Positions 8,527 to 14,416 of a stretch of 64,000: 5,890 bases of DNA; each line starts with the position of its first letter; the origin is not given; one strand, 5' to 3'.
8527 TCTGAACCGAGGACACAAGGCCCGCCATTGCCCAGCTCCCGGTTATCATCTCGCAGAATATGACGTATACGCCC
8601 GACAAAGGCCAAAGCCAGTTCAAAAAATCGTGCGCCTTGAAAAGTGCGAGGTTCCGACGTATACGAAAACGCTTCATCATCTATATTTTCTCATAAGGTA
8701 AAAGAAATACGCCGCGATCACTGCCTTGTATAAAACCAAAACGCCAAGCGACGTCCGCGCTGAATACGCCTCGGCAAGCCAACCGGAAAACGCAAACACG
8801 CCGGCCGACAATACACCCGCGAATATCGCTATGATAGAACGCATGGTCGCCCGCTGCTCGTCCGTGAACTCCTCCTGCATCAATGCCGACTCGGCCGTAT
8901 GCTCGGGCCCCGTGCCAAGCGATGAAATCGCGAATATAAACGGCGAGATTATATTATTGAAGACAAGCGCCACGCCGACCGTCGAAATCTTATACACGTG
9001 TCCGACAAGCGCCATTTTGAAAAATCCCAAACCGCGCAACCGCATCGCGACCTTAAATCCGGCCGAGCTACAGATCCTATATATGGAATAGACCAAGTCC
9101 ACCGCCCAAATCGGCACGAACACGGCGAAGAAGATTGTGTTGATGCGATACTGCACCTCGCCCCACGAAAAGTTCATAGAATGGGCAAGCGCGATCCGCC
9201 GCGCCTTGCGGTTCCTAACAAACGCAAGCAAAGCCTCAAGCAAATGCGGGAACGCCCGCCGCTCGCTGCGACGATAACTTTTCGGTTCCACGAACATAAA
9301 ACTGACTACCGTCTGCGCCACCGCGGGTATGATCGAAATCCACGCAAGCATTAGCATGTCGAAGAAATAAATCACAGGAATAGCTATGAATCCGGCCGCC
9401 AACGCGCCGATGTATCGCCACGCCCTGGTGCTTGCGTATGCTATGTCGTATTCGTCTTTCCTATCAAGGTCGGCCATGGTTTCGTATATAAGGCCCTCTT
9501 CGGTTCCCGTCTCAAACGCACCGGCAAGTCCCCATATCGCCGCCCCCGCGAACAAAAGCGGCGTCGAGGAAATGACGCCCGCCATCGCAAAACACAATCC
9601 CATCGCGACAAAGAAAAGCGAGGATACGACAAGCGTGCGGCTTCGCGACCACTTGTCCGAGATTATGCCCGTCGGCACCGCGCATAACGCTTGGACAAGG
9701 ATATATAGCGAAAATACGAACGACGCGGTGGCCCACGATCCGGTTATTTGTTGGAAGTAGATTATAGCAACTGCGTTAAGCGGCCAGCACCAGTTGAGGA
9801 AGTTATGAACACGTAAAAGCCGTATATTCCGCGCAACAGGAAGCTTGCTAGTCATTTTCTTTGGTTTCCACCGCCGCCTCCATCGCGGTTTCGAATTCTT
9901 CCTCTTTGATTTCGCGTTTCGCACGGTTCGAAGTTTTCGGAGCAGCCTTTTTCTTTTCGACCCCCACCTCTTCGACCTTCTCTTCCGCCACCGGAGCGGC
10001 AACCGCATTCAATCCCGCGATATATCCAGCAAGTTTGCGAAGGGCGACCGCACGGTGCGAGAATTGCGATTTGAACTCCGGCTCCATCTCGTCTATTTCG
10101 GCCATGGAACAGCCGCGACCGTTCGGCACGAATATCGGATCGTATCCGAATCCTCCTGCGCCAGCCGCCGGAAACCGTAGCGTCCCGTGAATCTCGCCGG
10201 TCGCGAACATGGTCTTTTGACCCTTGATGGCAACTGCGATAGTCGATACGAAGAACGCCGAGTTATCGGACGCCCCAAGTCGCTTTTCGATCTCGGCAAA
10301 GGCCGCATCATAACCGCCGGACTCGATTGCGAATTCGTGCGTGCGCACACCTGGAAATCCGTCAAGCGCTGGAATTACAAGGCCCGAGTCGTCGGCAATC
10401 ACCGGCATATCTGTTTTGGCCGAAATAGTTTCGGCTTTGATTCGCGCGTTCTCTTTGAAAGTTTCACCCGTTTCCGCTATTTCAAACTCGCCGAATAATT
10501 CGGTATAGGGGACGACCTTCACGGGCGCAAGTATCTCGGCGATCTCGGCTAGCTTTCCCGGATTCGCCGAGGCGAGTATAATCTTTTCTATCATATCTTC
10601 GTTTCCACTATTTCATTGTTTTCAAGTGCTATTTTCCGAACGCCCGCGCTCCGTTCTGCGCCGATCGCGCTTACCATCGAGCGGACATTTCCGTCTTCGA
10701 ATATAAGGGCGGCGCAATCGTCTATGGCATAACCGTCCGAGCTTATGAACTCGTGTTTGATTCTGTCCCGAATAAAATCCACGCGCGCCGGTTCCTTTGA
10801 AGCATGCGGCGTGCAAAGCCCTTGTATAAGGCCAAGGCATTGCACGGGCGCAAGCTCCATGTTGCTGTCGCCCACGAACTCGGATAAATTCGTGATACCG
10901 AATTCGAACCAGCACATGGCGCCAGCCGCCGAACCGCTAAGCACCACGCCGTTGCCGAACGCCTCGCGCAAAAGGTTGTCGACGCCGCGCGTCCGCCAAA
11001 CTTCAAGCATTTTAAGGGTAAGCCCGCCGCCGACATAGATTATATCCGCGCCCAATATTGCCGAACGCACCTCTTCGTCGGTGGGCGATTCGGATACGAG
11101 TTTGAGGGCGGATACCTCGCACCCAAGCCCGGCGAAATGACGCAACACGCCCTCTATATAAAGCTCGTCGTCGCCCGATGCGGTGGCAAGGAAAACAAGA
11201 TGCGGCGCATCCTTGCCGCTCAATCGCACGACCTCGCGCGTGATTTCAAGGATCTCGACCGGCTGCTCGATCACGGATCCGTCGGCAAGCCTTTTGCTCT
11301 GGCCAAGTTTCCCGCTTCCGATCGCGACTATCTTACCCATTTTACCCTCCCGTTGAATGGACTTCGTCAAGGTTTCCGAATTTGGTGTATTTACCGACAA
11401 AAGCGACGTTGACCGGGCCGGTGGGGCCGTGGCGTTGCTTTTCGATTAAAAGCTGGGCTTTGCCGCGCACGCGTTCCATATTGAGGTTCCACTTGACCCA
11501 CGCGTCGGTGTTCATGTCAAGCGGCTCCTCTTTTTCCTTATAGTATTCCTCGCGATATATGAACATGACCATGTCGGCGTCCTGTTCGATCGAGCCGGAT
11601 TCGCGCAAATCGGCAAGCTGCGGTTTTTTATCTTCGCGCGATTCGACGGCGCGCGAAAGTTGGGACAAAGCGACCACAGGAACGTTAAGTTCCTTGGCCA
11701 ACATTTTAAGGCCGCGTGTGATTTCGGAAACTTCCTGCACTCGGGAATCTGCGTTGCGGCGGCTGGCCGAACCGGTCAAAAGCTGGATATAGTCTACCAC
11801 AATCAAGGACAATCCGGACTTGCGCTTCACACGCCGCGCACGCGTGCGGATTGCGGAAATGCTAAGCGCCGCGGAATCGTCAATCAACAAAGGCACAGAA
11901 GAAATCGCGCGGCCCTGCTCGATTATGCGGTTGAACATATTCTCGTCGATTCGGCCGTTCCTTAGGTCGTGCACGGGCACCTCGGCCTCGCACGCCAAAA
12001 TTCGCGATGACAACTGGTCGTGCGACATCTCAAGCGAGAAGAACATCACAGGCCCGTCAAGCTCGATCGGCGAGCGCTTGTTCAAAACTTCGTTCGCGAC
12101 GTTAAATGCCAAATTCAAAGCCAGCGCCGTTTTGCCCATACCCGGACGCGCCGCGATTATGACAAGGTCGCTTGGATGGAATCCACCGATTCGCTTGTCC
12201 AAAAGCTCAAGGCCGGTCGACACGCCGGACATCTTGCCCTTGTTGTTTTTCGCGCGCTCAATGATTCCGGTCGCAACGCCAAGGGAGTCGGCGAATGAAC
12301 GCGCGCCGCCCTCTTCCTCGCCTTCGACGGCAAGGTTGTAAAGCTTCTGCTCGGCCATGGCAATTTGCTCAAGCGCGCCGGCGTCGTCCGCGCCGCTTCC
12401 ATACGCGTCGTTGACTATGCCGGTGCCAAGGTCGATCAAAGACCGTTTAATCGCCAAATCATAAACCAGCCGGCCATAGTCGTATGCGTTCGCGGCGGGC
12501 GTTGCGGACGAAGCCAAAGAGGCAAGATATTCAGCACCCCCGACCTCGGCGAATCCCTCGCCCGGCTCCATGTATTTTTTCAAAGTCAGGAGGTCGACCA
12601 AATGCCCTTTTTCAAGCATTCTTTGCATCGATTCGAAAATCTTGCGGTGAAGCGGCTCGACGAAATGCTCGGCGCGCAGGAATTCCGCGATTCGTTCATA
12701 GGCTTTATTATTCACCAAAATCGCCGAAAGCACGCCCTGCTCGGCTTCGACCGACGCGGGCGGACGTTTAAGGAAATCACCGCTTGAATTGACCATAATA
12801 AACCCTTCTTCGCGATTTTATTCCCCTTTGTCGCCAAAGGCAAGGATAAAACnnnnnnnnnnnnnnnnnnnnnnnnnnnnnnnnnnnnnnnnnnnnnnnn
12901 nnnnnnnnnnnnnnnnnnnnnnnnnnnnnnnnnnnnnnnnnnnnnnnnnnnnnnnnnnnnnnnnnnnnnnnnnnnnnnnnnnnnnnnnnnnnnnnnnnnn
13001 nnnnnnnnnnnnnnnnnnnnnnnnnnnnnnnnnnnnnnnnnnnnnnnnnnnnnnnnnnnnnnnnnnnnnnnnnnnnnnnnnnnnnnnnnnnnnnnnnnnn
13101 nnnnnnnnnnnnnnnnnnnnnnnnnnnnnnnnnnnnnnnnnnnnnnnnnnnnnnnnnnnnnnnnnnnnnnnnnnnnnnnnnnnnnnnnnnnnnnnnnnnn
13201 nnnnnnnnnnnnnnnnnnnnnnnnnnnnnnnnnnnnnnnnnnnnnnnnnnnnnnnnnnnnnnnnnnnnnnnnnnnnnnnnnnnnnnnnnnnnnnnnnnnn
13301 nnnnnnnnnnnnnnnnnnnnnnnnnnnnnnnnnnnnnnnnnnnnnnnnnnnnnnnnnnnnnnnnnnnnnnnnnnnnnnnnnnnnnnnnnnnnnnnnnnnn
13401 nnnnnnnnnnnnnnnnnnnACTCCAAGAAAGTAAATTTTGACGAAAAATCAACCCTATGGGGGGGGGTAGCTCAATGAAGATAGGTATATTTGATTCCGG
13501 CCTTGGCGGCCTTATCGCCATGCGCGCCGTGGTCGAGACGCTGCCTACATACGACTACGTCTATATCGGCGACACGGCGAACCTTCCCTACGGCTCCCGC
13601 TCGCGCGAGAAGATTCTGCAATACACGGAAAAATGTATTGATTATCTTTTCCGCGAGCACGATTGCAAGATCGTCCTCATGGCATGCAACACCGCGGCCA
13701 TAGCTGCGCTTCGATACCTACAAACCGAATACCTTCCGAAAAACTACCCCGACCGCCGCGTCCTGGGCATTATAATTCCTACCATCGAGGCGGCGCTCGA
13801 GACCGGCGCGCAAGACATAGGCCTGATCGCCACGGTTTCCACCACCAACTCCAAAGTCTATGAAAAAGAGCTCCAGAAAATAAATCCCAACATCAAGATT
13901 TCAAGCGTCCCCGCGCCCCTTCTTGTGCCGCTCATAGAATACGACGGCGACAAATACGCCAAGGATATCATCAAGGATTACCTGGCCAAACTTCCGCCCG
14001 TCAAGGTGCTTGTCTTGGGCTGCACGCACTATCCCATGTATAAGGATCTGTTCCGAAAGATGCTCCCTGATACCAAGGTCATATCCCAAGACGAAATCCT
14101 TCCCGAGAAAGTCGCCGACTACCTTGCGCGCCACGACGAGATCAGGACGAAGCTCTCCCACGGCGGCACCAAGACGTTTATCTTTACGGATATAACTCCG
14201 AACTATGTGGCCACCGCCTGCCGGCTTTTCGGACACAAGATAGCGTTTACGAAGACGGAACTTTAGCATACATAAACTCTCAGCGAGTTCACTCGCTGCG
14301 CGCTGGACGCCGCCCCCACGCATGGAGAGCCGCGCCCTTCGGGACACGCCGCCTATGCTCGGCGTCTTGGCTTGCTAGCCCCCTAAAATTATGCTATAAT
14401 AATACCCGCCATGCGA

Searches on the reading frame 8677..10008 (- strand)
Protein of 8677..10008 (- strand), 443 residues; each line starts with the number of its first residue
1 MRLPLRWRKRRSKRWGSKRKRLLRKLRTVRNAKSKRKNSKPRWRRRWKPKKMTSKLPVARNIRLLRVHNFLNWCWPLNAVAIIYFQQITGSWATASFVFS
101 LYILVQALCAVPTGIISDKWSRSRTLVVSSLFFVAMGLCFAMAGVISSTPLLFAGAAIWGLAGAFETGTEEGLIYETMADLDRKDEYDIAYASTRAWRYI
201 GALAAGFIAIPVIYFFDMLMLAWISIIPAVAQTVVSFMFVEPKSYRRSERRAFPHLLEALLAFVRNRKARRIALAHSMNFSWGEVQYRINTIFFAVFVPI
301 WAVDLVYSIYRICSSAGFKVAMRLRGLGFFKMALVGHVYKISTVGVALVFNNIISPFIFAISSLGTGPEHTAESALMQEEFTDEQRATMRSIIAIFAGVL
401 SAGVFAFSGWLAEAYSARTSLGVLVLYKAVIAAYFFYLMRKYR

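Call 80: search_protein_families(library=pfam, proteins=[window:8677-10008:-], max_evalue=0.00001)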
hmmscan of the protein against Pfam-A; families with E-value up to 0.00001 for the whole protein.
window:8677-10008:- (443 aa): 1 family
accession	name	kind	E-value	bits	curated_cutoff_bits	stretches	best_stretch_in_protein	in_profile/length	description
PF07690.21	MFS_1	-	9.2e-13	48.2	33.4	1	79-350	16-258/347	Major Facilitator Superfamily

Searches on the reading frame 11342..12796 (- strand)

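Call 80: search_protein_families(library=pfam, proteins=[window:11342-12796:-], max_evalue=0.00001)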
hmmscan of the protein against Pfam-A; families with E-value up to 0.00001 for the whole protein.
window:11342-12796:- (484 aa): 3 families
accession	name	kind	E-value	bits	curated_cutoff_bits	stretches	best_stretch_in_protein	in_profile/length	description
PF03796.21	DnaB_C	-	2e-100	335.8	27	1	191-475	1-255/255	DnaB-like helicase C terminal domain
PF00772.26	DnaB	-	8.7e-29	100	23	1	12-113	2-103/103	DnaB-like helicase N terminal domain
PF13481.12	AAA_25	-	3e-17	63.3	27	1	194-379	17-189/195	AAA domain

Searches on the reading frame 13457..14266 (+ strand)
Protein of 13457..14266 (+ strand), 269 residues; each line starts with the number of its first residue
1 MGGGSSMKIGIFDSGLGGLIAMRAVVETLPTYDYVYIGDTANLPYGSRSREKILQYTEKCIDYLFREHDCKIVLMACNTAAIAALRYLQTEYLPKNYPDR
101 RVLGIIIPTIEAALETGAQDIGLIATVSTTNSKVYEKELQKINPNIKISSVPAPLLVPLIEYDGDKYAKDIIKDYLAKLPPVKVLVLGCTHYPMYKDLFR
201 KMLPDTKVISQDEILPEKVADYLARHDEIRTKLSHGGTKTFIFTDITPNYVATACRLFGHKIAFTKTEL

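Call 31: search_protein_families(library=pfam, proteins=[window:13457-14266:+], max_evalue=0.001)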
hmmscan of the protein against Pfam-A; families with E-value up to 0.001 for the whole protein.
window:13457-14266:+ (269 aa): 1 family
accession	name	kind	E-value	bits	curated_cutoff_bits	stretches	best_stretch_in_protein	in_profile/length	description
PF01177.27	Asp_Glu_race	-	2.8e-13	50.6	31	1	28-203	24-196/211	Asp/Glu/Hydantoin racemase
